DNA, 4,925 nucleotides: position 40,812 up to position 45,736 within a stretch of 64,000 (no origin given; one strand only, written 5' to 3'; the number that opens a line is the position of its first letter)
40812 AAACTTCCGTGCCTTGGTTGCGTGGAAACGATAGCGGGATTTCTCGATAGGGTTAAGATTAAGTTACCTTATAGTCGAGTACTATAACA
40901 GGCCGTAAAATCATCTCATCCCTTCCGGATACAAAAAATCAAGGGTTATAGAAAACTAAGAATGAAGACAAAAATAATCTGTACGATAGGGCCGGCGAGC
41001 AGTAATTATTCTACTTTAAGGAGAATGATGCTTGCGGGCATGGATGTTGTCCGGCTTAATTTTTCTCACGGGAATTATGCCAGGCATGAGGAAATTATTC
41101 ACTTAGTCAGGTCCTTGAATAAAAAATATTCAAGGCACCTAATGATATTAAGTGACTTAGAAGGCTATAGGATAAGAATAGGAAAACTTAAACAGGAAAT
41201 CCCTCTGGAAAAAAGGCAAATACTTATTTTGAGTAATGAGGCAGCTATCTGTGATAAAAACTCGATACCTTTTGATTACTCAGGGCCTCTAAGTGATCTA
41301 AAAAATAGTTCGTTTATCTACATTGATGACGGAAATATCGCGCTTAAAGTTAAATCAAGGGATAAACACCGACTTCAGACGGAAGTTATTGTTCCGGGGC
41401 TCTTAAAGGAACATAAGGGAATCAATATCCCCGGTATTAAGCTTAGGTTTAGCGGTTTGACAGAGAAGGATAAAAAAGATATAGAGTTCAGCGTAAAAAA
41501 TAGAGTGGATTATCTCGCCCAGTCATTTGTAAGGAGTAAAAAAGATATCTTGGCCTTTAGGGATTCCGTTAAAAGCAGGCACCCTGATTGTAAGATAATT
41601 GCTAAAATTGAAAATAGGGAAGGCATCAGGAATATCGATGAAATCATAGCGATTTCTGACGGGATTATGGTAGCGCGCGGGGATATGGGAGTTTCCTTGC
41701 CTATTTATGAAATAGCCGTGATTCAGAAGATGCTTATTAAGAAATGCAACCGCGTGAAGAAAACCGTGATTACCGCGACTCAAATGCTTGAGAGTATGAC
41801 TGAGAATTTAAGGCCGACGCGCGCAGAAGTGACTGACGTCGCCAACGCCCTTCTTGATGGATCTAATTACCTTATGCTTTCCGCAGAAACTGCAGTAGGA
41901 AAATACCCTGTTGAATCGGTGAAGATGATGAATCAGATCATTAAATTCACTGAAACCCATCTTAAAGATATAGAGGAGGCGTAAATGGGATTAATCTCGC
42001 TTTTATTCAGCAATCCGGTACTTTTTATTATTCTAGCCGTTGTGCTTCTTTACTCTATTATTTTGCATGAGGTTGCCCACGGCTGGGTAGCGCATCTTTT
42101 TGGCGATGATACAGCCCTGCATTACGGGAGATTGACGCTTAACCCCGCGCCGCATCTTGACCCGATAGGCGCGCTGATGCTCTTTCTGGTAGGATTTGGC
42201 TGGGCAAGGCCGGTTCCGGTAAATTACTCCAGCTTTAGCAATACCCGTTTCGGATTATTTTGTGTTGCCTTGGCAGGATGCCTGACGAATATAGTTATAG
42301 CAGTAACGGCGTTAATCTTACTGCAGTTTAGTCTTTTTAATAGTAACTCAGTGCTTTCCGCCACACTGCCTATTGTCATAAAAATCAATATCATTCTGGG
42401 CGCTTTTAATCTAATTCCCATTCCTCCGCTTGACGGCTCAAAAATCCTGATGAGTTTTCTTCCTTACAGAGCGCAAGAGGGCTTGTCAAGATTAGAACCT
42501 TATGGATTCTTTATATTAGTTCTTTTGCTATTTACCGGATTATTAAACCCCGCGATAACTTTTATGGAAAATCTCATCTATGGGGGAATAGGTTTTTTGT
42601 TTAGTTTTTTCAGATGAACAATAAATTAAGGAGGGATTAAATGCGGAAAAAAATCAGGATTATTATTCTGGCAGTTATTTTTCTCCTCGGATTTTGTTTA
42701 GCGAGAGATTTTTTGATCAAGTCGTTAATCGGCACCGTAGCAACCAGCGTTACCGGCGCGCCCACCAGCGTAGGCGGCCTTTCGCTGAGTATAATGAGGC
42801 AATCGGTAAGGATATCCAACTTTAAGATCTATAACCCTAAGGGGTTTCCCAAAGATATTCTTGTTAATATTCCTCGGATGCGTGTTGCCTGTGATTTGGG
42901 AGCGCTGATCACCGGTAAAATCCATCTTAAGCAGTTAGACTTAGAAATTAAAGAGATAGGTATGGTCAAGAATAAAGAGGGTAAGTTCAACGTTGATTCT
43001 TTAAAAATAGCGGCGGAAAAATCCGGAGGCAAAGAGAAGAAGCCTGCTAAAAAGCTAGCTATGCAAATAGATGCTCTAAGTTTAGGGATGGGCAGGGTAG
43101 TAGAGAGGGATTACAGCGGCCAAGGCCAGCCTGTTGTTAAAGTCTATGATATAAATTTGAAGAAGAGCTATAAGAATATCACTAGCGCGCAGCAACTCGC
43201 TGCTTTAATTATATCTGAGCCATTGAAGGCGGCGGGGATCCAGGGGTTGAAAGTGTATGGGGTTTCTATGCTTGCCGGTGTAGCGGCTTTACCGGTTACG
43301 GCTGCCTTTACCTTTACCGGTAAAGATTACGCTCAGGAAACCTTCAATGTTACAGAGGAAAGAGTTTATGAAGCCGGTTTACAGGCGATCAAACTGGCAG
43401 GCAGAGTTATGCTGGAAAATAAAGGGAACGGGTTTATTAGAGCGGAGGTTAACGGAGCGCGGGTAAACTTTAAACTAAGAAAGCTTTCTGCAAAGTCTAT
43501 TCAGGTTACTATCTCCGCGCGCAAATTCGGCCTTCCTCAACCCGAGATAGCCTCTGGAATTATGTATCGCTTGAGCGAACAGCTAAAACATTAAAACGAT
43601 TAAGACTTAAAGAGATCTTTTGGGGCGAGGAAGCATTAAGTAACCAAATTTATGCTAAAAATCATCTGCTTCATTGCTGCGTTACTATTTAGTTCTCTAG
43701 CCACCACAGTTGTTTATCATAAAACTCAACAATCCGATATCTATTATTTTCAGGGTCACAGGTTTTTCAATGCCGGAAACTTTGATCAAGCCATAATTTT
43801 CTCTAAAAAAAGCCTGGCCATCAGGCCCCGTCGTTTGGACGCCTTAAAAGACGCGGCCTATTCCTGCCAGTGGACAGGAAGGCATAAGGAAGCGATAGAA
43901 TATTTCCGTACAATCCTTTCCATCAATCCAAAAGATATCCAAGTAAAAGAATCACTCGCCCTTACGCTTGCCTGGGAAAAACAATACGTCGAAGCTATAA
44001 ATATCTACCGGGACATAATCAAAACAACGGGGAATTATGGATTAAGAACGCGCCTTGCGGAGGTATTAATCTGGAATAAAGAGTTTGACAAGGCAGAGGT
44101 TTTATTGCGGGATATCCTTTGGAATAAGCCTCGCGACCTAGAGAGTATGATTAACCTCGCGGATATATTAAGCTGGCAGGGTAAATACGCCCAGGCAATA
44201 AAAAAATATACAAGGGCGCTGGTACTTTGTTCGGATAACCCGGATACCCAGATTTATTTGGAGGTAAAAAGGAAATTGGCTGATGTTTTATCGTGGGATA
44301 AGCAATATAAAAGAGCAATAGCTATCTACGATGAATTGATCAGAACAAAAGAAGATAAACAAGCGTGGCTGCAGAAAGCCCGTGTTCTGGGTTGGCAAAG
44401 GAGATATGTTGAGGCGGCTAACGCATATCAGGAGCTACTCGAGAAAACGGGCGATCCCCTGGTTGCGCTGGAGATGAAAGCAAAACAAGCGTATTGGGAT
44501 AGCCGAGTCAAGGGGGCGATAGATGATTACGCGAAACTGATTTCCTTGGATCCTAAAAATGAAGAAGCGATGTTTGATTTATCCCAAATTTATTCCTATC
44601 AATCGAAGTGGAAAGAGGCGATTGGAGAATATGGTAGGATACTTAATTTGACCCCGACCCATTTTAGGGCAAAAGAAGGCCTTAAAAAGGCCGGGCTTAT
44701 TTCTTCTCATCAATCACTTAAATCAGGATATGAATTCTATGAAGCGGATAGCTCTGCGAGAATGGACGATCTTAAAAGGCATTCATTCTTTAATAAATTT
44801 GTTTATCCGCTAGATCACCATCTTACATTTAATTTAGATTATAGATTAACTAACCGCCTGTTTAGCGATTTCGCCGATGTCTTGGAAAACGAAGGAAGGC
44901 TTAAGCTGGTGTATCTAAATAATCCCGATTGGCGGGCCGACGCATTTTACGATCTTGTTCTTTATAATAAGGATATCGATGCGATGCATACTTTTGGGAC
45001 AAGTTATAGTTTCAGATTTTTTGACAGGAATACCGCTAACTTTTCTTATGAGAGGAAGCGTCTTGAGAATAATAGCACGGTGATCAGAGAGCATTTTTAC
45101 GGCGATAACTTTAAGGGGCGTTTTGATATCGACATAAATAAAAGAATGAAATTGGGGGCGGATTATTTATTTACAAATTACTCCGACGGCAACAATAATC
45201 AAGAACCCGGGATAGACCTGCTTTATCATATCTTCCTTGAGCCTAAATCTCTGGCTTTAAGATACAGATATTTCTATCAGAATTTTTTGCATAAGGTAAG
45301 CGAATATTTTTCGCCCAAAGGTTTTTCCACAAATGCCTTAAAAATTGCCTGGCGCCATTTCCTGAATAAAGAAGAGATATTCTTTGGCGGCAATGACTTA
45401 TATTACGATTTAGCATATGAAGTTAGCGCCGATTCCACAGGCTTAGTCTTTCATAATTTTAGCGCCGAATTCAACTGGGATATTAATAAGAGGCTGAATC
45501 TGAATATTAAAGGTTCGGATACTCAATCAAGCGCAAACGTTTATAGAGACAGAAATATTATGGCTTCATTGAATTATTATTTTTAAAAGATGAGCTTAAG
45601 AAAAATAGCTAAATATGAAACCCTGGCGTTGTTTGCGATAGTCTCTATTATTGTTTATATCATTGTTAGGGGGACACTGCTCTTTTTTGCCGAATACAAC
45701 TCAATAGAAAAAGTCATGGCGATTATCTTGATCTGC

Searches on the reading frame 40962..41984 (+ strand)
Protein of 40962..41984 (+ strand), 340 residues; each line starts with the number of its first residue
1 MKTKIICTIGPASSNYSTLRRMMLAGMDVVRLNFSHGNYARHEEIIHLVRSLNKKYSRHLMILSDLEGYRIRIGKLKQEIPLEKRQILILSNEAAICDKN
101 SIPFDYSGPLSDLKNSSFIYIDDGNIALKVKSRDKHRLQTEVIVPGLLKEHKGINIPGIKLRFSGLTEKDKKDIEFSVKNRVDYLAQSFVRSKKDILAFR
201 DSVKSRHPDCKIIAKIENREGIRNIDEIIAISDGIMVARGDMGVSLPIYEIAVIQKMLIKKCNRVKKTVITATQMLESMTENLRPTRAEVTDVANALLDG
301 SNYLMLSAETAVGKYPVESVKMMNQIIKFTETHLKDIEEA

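Call 45: search_protein_families(library=pfam, proteins=[window:40962-41984:+], max_evalue=0.001)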
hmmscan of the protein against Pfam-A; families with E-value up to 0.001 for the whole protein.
window:40962-41984:+ (340 aa): 1 family
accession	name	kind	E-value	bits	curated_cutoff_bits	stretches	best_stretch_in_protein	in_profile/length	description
PF00224.27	PK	-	3.7e-115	385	30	1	2-320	3-328/328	Pyruvate kinase, barrel domain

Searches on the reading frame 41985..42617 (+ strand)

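Call 45: search_protein_families(library=pfam, proteins=[window:41985-42617:+], max_evalue=0.001)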
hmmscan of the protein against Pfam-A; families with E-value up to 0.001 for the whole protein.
window:41985-42617:+ (210 aa): 1 family
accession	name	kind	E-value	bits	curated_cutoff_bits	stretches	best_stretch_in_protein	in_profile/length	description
PF02163.28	Peptidase_M50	-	5.4e-13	49.2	27.2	1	124-181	159-217/221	Peptidase family M50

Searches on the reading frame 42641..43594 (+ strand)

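Call 45: search_protein_families(library=pfam, proteins=[window:42641-43594:+], max_evalue=0.001)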
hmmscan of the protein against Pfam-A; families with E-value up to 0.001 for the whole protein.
window:42641-43594:+ (317 aa): 3 families
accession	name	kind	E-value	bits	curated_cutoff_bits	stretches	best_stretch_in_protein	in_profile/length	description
PF05359.17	DUF748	-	9.8e-12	44.2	50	1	7-174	22-183/1037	Domain of Unknown Function (DUF748)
PF05170.20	AsmA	-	4.5e-05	22.9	29.8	1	27-200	35-197/607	AsmA family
PF12092.13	DUF3568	-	0.00083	19.9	23.2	0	209-297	13-109/124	Protein of unknown function (DUF3568)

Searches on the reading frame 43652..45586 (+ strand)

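Call 45: search_protein_families(library=pfam, proteins=[window:43652-45586:+], max_evalue=0.001)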
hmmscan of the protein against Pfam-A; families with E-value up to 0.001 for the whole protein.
window:43652-45586:+ (644 aa): 23 families
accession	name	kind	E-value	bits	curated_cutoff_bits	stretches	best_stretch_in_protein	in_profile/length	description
PF14559.12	TPR_19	-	1.3e-27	96.3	25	2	109-157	4-53/68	Tetratricopeptide repeat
PF07719.23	TPR_2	-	2.1e-27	93.3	27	1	165-196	3-34/34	Tetratricopeptide repeat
PF13428.12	TPR_14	-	1.7e-20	71.9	23.5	0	63-103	2-42/44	Tetratricopeptide repeat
PF00515.34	TPR_1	-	6.5e-19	67.3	27.8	1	167-196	5-34/34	Tetratricopeptide repeat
PF13424.12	TPR_12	-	1.3e-18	67.4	30.1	1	165-233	5-75/77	Tetratricopeptide repeat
PF24575.1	TPR_Slam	-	4.7e-15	56.3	35.2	1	72-115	57-100/104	Surface lipoprotein assembly modifier, N-terminal TPR repeats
PF13176.12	TPR_7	-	3.1e-14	52.2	27.9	0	166-198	2-34/36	Tetratricopeptide repeat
PF12895.13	ANAPC3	-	7.3e-14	52.3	27.2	0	21-86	16-80/82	Anaphase-promoting complex, cyclosome, subunit 3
PF13432.12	TPR_16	-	2.8e-12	47.3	32.7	0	218-265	12-60/65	Tetratricopeptide repeat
PF13414.12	TPR_11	-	1.2e-10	41.4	26.8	1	176-199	7-30/42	TPR repeat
PF13174.12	TPR_6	-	1.6e-10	41.3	26.3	0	165-189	2-26/33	Tetratricopeptide repeat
PF25068.1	ARM_TT21_4th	-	1.7e-10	41.8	30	1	111-183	14-87/153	Tetratricopeptide repeat protein 21 forth ARM domain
PF13181.12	TPR_8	-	2.9e-10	39.9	25.7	0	75-95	14-34/34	Tetratricopeptide repeat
PF13374.12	TPR_10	-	3.4e-10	40.1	27.5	0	163-184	2-23/42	Tetratricopeptide repeat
PF23914.1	TPR_CcmH_CycH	-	3.7e-10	40.3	42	0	132-196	87-154/158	Cytochrome c-type biogenesis protein H TPR domain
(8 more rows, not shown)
